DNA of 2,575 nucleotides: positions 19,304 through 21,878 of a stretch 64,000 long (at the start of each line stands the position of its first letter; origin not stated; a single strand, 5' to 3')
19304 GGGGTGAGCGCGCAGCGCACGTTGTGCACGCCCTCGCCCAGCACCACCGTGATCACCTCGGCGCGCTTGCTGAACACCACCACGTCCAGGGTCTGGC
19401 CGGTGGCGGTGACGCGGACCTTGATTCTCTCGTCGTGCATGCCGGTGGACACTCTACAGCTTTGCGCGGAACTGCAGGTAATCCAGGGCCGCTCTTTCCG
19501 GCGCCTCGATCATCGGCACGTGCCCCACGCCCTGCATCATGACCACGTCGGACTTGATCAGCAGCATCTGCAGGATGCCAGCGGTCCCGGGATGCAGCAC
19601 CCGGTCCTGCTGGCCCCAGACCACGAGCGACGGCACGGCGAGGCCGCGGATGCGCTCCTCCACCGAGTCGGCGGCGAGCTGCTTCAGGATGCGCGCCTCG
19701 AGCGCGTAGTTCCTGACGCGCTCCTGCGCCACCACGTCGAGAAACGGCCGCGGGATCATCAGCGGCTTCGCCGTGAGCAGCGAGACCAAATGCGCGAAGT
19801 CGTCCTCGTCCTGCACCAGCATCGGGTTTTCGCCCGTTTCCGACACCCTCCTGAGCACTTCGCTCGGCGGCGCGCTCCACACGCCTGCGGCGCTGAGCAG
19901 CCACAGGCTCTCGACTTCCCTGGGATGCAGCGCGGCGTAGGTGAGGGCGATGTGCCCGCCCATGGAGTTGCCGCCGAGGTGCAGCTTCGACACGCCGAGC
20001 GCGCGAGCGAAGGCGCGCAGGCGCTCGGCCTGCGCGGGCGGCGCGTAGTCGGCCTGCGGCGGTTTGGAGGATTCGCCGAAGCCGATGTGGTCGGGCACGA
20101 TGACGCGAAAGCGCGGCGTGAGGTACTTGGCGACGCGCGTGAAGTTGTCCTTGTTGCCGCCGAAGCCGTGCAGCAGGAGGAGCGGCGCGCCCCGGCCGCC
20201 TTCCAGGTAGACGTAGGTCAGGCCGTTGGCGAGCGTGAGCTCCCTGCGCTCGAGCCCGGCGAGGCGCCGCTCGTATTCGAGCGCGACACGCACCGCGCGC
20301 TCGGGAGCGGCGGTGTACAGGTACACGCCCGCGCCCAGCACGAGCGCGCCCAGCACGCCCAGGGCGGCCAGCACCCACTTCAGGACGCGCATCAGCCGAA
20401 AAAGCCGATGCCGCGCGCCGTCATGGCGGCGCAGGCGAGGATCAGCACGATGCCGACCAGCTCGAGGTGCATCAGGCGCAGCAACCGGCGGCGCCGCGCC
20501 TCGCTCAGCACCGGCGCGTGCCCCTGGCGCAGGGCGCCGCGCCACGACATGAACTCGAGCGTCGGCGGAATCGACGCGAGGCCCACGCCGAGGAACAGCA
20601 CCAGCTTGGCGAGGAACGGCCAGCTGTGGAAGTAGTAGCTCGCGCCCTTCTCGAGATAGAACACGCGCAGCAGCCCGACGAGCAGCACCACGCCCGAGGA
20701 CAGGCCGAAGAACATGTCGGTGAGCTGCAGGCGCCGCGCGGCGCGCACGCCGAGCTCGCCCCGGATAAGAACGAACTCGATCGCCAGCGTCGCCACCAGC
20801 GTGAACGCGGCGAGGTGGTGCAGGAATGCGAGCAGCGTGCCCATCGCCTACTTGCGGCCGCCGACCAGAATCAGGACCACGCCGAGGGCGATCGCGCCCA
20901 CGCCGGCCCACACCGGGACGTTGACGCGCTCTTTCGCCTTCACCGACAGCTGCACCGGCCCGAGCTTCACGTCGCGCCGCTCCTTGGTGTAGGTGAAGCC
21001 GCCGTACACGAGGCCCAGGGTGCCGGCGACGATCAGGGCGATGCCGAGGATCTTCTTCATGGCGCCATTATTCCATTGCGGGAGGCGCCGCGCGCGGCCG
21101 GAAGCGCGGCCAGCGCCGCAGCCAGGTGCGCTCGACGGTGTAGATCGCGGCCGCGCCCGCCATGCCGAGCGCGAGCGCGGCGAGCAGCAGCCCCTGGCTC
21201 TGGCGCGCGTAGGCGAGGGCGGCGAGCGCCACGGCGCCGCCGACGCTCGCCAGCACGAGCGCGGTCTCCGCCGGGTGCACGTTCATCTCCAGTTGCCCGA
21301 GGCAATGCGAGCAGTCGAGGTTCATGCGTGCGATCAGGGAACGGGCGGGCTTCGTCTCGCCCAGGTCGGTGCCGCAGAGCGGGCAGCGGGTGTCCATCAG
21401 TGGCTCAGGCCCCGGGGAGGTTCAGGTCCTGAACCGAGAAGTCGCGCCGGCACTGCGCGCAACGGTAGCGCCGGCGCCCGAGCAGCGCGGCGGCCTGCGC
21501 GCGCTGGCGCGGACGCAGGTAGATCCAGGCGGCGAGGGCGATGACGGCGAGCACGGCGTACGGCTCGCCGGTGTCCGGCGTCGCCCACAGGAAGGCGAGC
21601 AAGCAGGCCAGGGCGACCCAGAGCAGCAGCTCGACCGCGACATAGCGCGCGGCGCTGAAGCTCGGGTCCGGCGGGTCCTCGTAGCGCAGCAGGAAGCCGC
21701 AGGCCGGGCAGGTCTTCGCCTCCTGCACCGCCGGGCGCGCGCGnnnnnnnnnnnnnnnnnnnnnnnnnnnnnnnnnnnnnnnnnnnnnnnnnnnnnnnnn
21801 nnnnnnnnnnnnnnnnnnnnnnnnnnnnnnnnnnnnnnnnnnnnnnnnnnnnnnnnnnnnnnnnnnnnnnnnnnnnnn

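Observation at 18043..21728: Compact eight-gene array of small membrane, zinc-ribbon and Cys-rich proteins plus two alpha/beta hydrolases directly behind pilT-pilU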

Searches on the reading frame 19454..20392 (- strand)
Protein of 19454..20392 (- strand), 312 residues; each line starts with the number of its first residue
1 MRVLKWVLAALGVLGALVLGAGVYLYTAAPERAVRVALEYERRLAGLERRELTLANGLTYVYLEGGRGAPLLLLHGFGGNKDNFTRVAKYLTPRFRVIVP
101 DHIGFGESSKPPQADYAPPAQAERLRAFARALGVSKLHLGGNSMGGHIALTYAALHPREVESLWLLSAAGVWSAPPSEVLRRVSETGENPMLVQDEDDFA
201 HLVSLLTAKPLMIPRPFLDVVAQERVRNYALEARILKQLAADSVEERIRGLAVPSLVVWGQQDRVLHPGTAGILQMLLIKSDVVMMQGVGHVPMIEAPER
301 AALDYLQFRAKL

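Call 3: search_protein_families(library=pfam, proteins=[window:19454-20392:-], max_evalue=0.1)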
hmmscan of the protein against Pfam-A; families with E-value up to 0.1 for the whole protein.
window:19454-20392:- (312 aa): 6 families
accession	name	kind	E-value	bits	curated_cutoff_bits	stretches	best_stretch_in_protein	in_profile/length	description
PF00561.26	Abhydrolase_1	-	1.1e-35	123.9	25.8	1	70-298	2-245/245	alpha/beta hydrolase fold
PF12697.13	Abhydrolase_6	-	2.1e-21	78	26.3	1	71-300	1-213/217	Alpha/beta hydrolase family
PF12146.15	Hydrolase_4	-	1.2e-13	51.4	27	1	71-271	7-210/239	Serine aminopeptidase, S33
PF00756.26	Esterase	-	0.00048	20.4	22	1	139-173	119-158/251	Putative esterase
PF09752.15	ABHD18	-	0.002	17.8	21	1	126-171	167-211/351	Alpha/beta hydrolase domain containing 18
PF12695.13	Abhydrolase_5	-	0.03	14.5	27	0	133-168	55-89/164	Alpha/beta hydrolase family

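Call 4: search_protein_families(library=ncbifam, proteins=[window:19454-20392:-], max_evalue=0.1)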
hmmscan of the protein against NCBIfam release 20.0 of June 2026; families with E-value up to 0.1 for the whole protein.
window:19454-20392:- (312 aa): 42 families (the best 25 are shown)
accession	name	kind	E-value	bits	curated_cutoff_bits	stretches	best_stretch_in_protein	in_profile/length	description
NF011457.0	PRK14875.1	equivalog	2e-30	106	307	1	58-300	122-360/372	acetoin dehydrogenase dihydrolipoyllysine-residue acetyltransferase subunit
NF051488.1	bifunc_PcaDC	exception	1.1e-24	87.3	390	1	64-302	7-243/375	bifunctional 3-oxoadipate enol-lactonase/4-carboxymuconolactone decarboxylase PcaDC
NF050089.1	i_nPHAscl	equivalog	1.3e-19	70.3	300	2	53-171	2-120/288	intracellular short-chain-length polyhydroxyalkanoate depolymerase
NF045632.1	hydroxlase_HsaD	equivalog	3.7e-19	68.8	400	1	64-296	28-275/290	4,5:9,10-diseco-3-hydroxy-5,9,17-trioxoandrosta-1(10),2-diene-4-oate hydrolase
TIGR02427.1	protocat_pcaD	equivalog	1.3e-18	67.3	255.85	1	68-301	12-242/251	3-oxoadipate enol-lactonase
TIGR03695.1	menH_SHCHC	equivalog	4.9e-18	65.5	208.55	1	70-168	4-104/252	2-succinyl-6-hydroxy-2,4-cyclohexadiene-1-carboxylate synthase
TIGR01738.1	bioH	equivalog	5.3e-17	62.3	206.95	1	69-308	5-244/245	pimeloyl-ACP methyl ester esterase BioH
TIGR01250.1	pro_imino_pep_2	subfamily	2.5e-16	60.1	167.65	2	57-167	12-128/288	proline iminopeptidase-family hydrolase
NF002938.0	PRK03592.1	equivalog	6.4e-14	52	241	1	56-168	18-129/298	haloalkane dehalogenase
NF052614.1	AB_fold_OlsI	equivalog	1.2e-13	51.2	385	1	66-297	15-243/272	ornithine lipid biosynthesis O-acyltransferase OlsI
TIGR03056.1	bchO_mg_che_rel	equivalog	2.2e-13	49.8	172.55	1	64-155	22-115/278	alpha/beta fold hydrolase BchO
NF045945.1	ProImpepLactob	equivalog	2.9e-13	49.9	400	1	68-175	27-141/293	proline iminopeptidase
TIGR03343.1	biphenyl_bphD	equivalog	2.9e-13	49.7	462.15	1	61-272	23-242/282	2-hydroxy-6-oxo-6-phenylhexa-2,4-dienoate hydrolase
TIGR03611.1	RutD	equivalog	4e-13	49.3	238.5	1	71-302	16-248/258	pyrimidine utilization protein D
NF002873.0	PRK03204.1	equivalog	7.1e-13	48.5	466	1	43-164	10-130/286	haloalkane dehalogenase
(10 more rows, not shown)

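Call 19: search_solved_structures(query=window:19454-20392:-, show_alignments=1, max_evalue=1e-10)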
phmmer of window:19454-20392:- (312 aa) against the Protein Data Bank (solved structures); distinct sequences matched with E-value up to 1e-10: 42.
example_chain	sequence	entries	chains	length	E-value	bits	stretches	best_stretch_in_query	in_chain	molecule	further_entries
4ns4_A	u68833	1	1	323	2.8e-75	256.5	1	27-310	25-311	Alpha/beta hydrolase fold protein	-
6i8w_A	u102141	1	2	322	1.1e-62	215.1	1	11-308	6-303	Alpha/beta fold hydrolase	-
4opm_A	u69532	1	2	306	1.3e-43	152.5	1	35-311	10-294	Lipase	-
7ots_A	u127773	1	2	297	1.4e-24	90.1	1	66-310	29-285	Monoacylglycerol lipase ABHD6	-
1j1i_A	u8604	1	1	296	6e-21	78.1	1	53-308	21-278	meta cleavage compound hydrolase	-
4lxg_A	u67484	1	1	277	4.1e-19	72.1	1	56-312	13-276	MCP Hydrolase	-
4lxh_A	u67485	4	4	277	1.1e-18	70.7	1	56-312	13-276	MCP Hydrolase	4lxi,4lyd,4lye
4uhh_A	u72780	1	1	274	1.3e-18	70.4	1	61-302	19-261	ESTERASE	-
4uhc_A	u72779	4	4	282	1.5e-18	70.3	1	61-302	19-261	ESTERASE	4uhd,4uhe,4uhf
10xn_A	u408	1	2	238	1e-17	67.5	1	60-173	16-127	Triacylglycerol lipase related protein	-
5jd6_A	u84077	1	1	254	3.6e-17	65.7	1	60-300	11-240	MGS-MChE2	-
1iun_A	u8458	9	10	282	7.4e-17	64.7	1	45-300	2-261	meta-Cleavage product hydrolase | 2-hydroxy-6-oxo-7-methylocta-2,4-dienoate hydrolase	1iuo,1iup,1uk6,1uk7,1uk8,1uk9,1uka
2d0d_A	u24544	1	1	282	9.9e-17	64.3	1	45-300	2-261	2-hydroxy-6-oxo-7-methylocta-2,4-dienoate hydrolase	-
8ckp_D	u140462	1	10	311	1.9e-15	60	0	43-174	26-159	Alpha/beta fold hydrolase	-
8ooh_A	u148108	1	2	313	2e-15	59.9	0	43-173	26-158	Alpha/beta fold hydrolase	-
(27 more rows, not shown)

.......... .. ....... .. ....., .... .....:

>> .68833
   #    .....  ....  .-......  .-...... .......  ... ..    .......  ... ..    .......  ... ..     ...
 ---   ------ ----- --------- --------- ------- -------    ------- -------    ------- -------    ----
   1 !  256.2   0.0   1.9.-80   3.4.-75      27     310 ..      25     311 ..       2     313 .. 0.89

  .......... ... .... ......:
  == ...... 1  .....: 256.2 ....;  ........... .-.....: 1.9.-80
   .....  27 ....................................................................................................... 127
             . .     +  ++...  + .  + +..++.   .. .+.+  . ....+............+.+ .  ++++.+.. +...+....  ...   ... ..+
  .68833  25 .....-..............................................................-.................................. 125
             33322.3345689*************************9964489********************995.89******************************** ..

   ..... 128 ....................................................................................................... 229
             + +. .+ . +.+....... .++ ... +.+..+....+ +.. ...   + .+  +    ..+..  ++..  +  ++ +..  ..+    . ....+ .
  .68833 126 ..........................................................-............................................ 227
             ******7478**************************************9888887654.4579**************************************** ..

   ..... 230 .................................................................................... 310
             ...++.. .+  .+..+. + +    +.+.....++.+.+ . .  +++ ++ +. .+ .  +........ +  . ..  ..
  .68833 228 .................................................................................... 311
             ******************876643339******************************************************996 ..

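Call 55: search_solved_structures(query=window:19454-20392:-, show_alignments=2, max_evalue=1e-50)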
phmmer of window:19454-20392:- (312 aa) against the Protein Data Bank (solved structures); distinct sequences matched with E-value up to 1e-50: 2.
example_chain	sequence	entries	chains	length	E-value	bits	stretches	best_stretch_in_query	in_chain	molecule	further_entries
4ns4_A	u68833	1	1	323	2.8e-75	256.5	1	27-310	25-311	Alpha/beta hydrolase fold protein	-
6i8w_A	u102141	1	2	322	1.1e-62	215.1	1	11-308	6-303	Alpha/beta fold hydrolase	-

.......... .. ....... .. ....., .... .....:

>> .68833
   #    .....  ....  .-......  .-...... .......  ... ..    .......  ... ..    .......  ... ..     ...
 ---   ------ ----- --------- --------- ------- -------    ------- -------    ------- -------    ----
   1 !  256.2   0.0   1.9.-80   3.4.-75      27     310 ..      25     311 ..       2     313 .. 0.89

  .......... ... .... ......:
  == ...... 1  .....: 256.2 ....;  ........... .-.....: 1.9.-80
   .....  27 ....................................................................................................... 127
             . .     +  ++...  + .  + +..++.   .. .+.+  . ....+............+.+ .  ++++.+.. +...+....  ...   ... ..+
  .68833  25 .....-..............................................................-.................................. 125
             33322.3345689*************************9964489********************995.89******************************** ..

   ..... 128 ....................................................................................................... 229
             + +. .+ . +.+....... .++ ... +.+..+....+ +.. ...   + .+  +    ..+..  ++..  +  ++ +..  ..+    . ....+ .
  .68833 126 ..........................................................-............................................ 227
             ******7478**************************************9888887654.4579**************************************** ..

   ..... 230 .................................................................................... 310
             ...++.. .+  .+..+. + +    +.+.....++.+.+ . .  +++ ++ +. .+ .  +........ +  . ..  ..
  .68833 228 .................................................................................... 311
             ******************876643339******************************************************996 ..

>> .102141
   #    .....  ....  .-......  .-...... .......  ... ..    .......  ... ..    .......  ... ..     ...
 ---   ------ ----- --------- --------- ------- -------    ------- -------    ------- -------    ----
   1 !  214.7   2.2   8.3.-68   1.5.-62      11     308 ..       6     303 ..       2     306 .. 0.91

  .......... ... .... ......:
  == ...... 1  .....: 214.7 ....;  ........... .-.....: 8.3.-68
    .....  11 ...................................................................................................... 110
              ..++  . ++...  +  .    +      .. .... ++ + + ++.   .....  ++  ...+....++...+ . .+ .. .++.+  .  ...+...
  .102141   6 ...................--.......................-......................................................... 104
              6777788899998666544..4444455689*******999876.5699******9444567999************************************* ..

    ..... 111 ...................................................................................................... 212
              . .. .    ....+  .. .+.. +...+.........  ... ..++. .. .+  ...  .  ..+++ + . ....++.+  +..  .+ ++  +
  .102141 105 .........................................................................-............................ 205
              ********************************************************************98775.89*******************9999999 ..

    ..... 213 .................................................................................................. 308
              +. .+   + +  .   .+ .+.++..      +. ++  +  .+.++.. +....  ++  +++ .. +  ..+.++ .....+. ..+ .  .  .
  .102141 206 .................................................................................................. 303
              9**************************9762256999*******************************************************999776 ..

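Call 73: search_protein_families(library=padloc, proteins=[window:19454-20392:-], max_evalue=0.01)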
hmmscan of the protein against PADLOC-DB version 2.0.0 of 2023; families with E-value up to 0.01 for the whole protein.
window:19454-20392:- (312 aa): 0 families

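Call 74: search_protein_families(library=phrogs, proteins=[window:19454-20392:-], max_evalue=0.01)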
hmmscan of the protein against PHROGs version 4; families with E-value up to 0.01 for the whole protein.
window:19454-20392:- (312 aa): 3 families
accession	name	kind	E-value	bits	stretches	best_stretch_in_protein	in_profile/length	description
phrog_789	-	other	9.3e-24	85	1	45-302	329-590/637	esterase/lipase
phrog_23613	-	other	1.4e-06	29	1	55-152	10-106/271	esterase/lipase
phrog_3142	-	moron, auxiliary metabolic gene and host takeover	0.0012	18.4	1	71-131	32-93/596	FabG-like 3-oxoacyl-(acyl-carrier-protein) reductase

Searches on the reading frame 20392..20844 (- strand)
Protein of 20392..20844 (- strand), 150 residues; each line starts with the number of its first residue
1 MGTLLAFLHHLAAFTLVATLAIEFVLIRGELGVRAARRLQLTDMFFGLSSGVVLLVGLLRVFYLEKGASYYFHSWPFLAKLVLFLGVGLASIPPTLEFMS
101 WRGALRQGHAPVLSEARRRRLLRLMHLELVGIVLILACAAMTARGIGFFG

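Call 3: search_protein_families(library=pfam, proteins=[window:20392-20844:-], max_evalue=0.1)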
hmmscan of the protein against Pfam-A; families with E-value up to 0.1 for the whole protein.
window:20392-20844:- (150 aa): 1 family
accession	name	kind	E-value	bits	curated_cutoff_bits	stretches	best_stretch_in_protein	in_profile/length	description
PF09980.14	DUF2214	-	2.2e-44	151.4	34.1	1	4-147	4-147/147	Predicted membrane protein (DUF2214)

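Call 4: search_protein_families(library=ncbifam, proteins=[window:20392-20844:-], max_evalue=0.1)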
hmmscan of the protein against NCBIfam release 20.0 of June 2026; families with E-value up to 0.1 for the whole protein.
window:20392-20844:- (150 aa): 0 families

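Call 73: search_protein_families(library=padloc, proteins=[window:20392-20844:-], max_evalue=0.01)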
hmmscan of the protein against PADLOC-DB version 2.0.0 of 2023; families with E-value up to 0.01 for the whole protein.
window:20392-20844:- (150 aa): 0 families

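Call 74: search_protein_families(library=phrogs, proteins=[window:20392-20844:-], max_evalue=0.01)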
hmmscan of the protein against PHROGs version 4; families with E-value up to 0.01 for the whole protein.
window:20392-20844:- (150 aa): 0 families

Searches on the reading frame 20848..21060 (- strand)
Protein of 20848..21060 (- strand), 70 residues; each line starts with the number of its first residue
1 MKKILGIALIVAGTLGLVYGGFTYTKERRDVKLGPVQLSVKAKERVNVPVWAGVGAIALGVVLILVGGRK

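Call 3: search_protein_families(library=pfam, proteins=[window:20848-21060:-], max_evalue=0.1)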
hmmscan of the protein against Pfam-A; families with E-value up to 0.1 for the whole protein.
window:20848-21060:- (70 aa): 2 families
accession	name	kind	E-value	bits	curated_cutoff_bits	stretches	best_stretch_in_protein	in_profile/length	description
PF02656.20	DUF202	-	6.1e-05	23.8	23.4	0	3-29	41-67/68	Domain of unknown function (DUF202)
PF11381.13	DUF3185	-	0.028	14.8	25.3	1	3-21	1-19/59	Protein of unknown function (DUF3185)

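Call 4: search_protein_families(library=ncbifam, proteins=[window:20848-21060:-], max_evalue=0.1)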
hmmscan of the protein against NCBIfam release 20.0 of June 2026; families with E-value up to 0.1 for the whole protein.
window:20848-21060:- (70 aa): 2 families
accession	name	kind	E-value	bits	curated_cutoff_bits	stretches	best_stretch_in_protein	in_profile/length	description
NF033853.2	KPN_two_small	subfamily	0.022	14.3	33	1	18-33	17-32/37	small membrane protein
TIGR00304.2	TIGR00304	equivalog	0.05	13.4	33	0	4-36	3-37/76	TIGR00304 family membrane protein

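Call 73: search_protein_families(library=padloc, proteins=[window:20848-21060:-], max_evalue=0.01)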
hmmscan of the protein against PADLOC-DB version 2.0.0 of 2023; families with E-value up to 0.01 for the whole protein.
window:20848-21060:- (70 aa): 0 families

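Call 74: search_protein_families(library=phrogs, proteins=[window:20848-21060:-], max_evalue=0.01)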
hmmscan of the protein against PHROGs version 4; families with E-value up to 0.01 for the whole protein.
window:20848-21060:- (70 aa): 0 families

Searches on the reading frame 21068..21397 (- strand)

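Call 3: search_protein_families(library=pfam, proteins=[window:21068-21397:-], max_evalue=0.1)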
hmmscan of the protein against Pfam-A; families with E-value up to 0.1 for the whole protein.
window:21068-21397:- (109 aa): 3 families
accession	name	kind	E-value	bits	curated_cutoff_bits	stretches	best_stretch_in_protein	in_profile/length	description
PF04423.19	Rad50_zn_hook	-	0.0012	19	24.3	1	4-25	21-41/52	Rad50 zinc hook motif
PF12146.15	Hydrolase_4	-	0.043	13.5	27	1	27-101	60-135/239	Serine aminopeptidase, S33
PF18949.5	DUF5693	-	0.091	11.7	29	1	42-94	312-366/609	Family of unknown function (DUF5693)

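Call 4: search_protein_families(library=ncbifam, proteins=[window:21068-21397:-], max_evalue=0.1)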
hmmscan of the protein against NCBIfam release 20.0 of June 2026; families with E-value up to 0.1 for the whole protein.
window:21068-21397:- (109 aa): 2 families
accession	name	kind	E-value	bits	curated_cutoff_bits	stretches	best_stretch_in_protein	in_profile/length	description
NF041247.1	UsfY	equivalog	0.0036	18.1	100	1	40-91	22-74/95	protein UsfY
NF009623.0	PRK13130.1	equivalog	0.085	13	68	0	2-19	17-34/56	RNA-protein complex protein Nop10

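Call 73: search_protein_families(library=padloc, proteins=[window:21068-21397:-], max_evalue=0.01)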
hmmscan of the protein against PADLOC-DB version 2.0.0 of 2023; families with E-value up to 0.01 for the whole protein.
window:21068-21397:- (109 aa): 0 families

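Call 74: search_protein_families(library=phrogs, proteins=[window:21068-21397:-], max_evalue=0.01)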
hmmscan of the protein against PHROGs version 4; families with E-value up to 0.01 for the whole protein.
window:21068-21397:- (109 aa): 0 families

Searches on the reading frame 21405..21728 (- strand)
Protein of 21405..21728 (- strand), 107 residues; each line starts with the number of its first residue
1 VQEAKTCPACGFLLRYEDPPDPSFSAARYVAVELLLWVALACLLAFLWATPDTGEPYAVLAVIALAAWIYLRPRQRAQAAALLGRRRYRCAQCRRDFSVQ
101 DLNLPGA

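Call 3: search_protein_families(library=pfam, proteins=[window:21405-21728:-], max_evalue=0.1)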
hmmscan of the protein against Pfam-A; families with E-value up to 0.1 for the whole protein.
window:21405-21728:- (107 aa): 6 families
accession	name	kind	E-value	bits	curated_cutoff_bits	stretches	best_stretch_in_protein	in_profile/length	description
PF06170.17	DUF983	-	0.0048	17.6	22.6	1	4-73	8-75/85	Protein of unknown function (DUF983)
PF09723.15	Zn_ribbon_8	-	0.018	15.5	34.4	0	88-99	6-17/41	Zinc ribbon domain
PF22191.2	IBR_1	-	0.035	14.4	27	0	86-97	20-31/47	IBR domain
PF13465.12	zf-H2C2_2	-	0.063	14.1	40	0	84-98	11-25/26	Zinc-finger double domain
PF13398.12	Peptidase_M50B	-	0.082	13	26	1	28-82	90-144/201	Peptidase M50B-like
PF24460.1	DUF7575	-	0.082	12.7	28.5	0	3-11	2-10/28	Domain of unknown function (DUF7575)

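Call 4: search_protein_families(library=ncbifam, proteins=[window:21405-21728:-], max_evalue=0.1)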
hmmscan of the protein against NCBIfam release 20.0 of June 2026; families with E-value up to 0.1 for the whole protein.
window:21405-21728:- (107 aa): 3 families
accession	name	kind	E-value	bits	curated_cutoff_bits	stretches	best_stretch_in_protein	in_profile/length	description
NF050000.1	IS1_IS1595_Zn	domain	0.075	13.6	28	1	84-98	18-32/34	IS1/IS1595 family N-terminal zinc-binding domain-containing protein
NF001604.0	PRK00398.1-1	equivalog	0.082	12.5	103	0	87-106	3-23/48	DNA-directed RNA polymerase subunit P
NF008580.0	PRK11539.1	equivalog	0.083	11.2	969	1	26-77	257-306/758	ComEC family protein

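Call 73: search_protein_families(library=padloc, proteins=[window:21405-21728:-], max_evalue=0.01)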
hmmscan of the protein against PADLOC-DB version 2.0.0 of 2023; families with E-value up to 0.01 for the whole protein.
window:21405-21728:- (107 aa): 0 families

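Call 74: search_protein_families(library=phrogs, proteins=[window:21405-21728:-], max_evalue=0.01)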
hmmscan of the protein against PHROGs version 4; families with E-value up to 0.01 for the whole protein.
window:21405-21728:- (107 aa): 0 families
